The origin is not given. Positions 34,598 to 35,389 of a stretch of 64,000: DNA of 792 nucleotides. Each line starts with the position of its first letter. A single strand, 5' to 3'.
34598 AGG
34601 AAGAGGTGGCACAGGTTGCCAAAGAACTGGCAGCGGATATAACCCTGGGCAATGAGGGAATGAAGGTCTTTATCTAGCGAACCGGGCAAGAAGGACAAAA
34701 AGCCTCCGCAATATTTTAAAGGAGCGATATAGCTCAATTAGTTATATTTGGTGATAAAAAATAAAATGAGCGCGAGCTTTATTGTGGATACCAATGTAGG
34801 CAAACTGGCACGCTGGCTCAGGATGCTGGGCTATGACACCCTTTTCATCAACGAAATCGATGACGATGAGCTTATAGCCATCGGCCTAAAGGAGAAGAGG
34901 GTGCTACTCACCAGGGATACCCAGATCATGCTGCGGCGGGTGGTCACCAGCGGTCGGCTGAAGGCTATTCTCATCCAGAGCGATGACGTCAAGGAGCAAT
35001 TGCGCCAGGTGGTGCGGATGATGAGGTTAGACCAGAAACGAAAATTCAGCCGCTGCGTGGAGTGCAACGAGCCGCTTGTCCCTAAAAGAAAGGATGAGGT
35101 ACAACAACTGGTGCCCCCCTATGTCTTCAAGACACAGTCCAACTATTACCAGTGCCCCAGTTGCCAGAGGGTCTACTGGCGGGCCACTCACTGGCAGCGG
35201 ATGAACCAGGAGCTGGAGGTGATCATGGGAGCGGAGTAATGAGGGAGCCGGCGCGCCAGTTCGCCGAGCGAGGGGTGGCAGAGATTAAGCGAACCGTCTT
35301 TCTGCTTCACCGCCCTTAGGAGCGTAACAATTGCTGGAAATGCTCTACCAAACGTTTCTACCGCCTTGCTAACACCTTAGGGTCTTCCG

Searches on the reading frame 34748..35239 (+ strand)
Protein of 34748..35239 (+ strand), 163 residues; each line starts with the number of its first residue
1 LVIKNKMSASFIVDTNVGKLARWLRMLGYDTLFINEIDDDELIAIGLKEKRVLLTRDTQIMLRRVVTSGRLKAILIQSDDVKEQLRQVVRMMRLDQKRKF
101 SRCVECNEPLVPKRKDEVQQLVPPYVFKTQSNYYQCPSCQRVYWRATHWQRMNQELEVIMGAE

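Call 17: search_protein_families(library=pfam, proteins=[window:34748-35239:+], max_evalue=0.001)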
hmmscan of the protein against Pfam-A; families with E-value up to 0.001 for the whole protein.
window:34748-35239:+ (163 aa): 1 family
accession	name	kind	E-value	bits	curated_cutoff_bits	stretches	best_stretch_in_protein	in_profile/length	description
PF01927.22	Mut7-C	-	1.7e-46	158.4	23.3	1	11-155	3-145/146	Mut7-C RNAse domain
